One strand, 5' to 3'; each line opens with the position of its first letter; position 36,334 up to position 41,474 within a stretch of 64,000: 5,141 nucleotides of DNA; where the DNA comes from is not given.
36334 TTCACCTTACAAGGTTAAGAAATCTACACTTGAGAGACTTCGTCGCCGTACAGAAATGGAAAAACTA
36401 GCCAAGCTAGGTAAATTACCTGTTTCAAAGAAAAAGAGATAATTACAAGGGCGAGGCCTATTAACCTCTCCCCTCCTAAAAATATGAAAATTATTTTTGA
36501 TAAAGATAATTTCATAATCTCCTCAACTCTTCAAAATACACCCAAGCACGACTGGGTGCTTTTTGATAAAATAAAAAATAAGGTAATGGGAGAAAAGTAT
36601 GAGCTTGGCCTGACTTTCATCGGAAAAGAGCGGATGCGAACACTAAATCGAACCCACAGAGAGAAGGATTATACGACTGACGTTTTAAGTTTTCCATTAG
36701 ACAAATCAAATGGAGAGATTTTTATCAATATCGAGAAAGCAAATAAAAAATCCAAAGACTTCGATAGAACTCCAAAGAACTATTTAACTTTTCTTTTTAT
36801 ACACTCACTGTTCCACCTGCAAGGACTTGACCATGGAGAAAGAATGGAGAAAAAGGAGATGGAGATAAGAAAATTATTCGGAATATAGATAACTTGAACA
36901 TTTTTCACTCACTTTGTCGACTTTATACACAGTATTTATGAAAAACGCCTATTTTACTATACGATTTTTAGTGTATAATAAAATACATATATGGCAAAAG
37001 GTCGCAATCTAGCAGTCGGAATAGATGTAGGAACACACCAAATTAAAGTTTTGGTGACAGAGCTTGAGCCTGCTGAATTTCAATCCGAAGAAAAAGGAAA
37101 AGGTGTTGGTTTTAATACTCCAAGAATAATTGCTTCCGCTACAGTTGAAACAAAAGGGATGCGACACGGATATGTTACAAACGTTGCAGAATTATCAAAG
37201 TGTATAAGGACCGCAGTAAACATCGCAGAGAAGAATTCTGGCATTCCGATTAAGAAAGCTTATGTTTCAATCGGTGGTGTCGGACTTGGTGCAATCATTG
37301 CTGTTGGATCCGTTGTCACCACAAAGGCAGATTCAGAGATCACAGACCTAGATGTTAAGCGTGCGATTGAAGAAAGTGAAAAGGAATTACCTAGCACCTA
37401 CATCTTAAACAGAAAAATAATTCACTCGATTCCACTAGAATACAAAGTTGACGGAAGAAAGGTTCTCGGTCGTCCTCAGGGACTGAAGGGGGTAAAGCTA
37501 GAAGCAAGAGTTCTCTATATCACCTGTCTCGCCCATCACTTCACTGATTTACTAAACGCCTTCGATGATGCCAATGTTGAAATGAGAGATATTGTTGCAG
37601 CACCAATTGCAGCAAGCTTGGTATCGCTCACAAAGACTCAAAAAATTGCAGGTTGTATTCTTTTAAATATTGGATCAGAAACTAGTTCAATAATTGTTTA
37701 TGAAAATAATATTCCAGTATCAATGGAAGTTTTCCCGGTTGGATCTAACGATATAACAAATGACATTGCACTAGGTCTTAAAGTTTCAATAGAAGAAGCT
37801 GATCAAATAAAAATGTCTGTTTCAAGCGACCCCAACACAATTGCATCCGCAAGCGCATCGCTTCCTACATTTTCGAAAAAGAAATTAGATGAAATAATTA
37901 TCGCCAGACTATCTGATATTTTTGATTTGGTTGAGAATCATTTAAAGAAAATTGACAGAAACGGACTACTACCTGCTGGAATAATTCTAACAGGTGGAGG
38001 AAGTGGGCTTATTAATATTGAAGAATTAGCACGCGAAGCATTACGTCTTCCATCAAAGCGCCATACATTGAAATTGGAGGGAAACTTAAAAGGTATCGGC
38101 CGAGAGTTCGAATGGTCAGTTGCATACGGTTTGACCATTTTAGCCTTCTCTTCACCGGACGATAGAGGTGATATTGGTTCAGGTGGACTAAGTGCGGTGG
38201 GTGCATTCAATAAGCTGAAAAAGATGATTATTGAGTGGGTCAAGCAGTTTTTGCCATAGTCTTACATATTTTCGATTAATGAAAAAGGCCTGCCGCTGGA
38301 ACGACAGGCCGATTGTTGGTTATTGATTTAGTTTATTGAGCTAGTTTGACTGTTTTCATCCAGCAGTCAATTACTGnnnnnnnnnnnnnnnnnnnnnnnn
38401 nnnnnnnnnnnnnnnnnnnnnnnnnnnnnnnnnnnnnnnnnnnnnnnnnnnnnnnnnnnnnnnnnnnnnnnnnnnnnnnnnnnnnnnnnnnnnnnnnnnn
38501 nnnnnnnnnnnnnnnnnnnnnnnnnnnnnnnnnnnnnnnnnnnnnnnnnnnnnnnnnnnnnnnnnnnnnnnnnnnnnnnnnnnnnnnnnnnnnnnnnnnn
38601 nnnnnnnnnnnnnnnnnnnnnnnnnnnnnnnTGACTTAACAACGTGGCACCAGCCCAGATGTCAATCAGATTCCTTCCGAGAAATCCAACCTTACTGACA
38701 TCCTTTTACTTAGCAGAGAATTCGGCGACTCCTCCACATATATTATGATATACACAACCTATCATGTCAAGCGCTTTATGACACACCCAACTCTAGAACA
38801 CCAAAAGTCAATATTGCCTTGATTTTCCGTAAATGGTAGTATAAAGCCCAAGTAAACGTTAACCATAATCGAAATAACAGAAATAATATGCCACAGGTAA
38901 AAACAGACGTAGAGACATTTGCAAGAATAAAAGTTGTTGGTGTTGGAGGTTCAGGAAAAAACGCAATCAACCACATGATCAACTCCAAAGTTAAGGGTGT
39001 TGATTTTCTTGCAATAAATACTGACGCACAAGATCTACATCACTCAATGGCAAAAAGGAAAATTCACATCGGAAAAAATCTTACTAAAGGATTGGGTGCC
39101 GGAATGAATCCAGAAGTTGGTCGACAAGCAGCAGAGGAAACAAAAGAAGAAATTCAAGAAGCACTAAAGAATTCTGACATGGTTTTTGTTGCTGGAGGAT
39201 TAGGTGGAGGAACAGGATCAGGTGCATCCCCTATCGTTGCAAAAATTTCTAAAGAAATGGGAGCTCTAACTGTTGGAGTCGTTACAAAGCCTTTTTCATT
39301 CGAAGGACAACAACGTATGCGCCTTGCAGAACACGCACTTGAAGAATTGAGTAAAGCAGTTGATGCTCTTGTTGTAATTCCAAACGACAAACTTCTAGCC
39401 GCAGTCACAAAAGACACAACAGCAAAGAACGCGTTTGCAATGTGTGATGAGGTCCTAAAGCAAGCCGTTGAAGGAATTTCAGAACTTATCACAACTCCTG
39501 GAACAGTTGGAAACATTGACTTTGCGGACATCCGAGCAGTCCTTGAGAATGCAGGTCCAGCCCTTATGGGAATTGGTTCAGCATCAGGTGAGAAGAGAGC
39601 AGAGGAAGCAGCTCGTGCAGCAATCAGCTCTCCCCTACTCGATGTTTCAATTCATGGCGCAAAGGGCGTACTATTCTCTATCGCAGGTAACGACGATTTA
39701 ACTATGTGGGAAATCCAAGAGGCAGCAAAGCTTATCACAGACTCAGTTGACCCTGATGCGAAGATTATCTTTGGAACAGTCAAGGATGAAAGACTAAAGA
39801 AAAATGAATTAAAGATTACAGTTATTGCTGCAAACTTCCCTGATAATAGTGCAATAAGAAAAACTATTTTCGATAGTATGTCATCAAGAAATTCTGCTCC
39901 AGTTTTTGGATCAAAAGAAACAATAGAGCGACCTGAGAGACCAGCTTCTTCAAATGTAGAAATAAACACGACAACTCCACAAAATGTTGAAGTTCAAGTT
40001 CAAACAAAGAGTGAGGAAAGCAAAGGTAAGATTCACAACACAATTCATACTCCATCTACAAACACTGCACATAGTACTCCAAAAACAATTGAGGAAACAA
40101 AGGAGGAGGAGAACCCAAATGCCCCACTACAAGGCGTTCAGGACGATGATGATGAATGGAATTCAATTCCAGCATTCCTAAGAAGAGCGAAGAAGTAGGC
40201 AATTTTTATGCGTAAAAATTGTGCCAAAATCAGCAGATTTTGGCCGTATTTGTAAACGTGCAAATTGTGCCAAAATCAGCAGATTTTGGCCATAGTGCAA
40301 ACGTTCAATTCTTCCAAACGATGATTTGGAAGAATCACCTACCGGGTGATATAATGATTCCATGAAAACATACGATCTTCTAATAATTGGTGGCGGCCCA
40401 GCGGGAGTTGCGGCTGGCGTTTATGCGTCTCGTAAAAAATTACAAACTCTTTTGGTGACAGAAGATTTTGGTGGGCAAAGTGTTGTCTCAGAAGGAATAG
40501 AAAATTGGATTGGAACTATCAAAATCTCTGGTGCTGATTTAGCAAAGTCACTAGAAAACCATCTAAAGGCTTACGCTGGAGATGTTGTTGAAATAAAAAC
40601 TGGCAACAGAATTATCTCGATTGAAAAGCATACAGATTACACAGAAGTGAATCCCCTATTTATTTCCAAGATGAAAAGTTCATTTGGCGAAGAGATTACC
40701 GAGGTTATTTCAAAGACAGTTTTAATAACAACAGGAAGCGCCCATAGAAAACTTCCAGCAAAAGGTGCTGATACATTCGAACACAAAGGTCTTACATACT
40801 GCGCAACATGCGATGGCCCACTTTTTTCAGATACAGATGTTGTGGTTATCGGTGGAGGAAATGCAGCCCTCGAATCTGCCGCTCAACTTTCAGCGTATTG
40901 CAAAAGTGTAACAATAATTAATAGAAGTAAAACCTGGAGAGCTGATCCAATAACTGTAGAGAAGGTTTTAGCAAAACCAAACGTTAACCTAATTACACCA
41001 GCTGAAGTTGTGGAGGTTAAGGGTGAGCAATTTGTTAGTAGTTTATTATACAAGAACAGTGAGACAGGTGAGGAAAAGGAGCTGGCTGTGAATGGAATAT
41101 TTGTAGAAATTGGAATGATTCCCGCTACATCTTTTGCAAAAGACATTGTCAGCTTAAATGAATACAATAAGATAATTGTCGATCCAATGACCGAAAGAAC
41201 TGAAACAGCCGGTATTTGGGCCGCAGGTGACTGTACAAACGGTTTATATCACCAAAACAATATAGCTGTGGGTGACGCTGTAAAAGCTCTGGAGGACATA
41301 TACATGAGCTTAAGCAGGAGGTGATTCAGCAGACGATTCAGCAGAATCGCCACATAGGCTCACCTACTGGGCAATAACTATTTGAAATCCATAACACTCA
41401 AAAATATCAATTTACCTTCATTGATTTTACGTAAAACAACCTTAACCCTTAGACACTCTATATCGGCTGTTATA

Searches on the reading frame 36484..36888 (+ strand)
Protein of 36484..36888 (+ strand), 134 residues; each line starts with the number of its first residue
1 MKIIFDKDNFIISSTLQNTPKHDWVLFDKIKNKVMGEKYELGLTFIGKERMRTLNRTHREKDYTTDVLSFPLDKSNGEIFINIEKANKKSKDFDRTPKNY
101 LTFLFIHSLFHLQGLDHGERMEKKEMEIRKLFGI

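Call 74: search_protein_families(library=pfam, proteins=[window:36484-36888:+], max_evalue=0.05)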
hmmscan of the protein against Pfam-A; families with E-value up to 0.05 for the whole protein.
window:36484-36888:+ (134 aa): 2 families
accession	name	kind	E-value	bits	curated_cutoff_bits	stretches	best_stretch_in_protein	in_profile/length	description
PF02130.23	YbeY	-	3.9e-27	95.1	25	1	31-128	20-120/129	Endoribonuclease YbeY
PF06019.16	Phage_30_8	-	0.036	14.4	25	1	11-80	37-105/124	Phage GP30.8 protein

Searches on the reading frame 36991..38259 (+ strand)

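Call 11: search_protein_families(library=pfam, proteins=[window:36991-38259:+], max_evalue=0.001)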
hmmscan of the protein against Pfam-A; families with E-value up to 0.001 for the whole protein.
window:36991-38259:+ (422 aa): 3 families
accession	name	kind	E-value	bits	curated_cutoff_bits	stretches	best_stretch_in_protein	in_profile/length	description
PF14450.12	FtsA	-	7.9e-22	78.4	31.8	1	224-359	2-111/127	Cell division protein FtsA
PF02491.25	SHS2_FTSA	-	8.3e-12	45.7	25.4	1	108-178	12-79/79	SHS2 domain inserted in FTSA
PF06723.19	MreB_Mbl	-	0.0005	19.4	27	1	201-370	126-316/327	MreB/Mbl protein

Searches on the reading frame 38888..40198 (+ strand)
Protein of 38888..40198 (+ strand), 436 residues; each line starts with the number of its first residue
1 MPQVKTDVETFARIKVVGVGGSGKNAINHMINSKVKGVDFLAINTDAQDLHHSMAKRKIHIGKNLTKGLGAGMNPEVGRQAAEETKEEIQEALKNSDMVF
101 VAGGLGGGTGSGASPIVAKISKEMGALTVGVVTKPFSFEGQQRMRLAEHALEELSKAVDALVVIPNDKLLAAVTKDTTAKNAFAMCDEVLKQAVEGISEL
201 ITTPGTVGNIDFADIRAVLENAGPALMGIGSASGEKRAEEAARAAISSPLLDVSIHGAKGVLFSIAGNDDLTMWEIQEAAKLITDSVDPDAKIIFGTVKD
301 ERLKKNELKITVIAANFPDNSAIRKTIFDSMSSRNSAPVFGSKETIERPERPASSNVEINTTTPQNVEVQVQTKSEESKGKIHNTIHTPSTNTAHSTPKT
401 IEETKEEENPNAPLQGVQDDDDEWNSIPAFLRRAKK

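Call 11: search_protein_families(library=pfam, proteins=[window:38888-40198:+], max_evalue=0.001)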
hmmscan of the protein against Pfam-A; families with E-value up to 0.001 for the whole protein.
window:38888-40198:+ (436 aa): 3 families
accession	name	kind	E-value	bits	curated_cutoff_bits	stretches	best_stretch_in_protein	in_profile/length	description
PF00091.31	Tubulin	-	1.3e-49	169.5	33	1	13-172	1-188/190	Tubulin/FtsZ family, GTPase domain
PF12327.13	FtsZ_C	-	4.7e-31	107.4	27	1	223-317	1-94/95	FtsZ family, C-terminal domain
PF13809.12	Tubulin_2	-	1.9e-05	24.5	27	0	69-123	115-189/356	Tubulin like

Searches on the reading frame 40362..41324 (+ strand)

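Call 74: search_protein_families(library=pfam, proteins=[window:40362-41324:+], max_evalue=0.05)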
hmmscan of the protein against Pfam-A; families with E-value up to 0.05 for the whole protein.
window:40362-41324:+ (320 aa): 15 families
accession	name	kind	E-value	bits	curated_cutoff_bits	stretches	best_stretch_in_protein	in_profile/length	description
PF07992.20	Pyr_redox_2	-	4e-43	148.3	26.1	1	4-302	1-287/291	Pyridine nucleotide-disulphide oxidoreductase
PF13738.12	Pyr_redox_3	-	1.2e-17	64.6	30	2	115-289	123-305/305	Pyridine nucleotide-disulphide oxidoreductase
PF00070.33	Pyr_redox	-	1.3e-12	48.5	22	1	160-223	2-70/82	Pyridine nucleotide-disulphide oxidoreductase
PF00890.30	FAD_binding_2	-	9.2e-10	38.7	20.4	1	5-51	1-49/414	FAD binding domain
PF12831.13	FAD_oxidored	-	8e-09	35.7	27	1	5-40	1-38/416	FAD dependent oxidoreductase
PF01134.28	GIDA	-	5.7e-07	29.4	22.1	1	5-36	1-32/391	Glucose inhibited division protein A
PF03486.20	HI0933_like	-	1.4e-06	28.4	50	0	159-191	2-34/244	HI0933-like protein Rossmann domain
PF01266.30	DAO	-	6.9e-06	26.3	27.9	1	5-45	1-44/353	FAD dependent oxidoreductase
PF05834.18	Lycopene_cycl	-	5.8e-05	22.8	23.4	0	159-190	1-34/380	Lycopene cyclase protein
PF01494.25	FAD_binding_3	-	7.1e-05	22.6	22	0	157-191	1-35/349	FAD binding domain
PF01946.23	Thi4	-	7.7e-05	22.5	26.2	0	4-34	18-49/235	Thi4 family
PF13450.12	NAD_binding_8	-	0.00023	21.8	21.9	0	8-39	1-34/68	NAD(P)-binding Rossmann-like domain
PF13241.12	NAD_binding_7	-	0.0019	19.2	22.1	1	156-195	6-45/104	Putative NAD(P)-binding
PF00743.25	FMO-like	-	0.0072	15.3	22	1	78-193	103-219/532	Flavin-binding monooxygenase-like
PF01488.26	Shikimate_DH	-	0.014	15.9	24.3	1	155-191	10-47/138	Shikimate / quinate 5-dehydrogenase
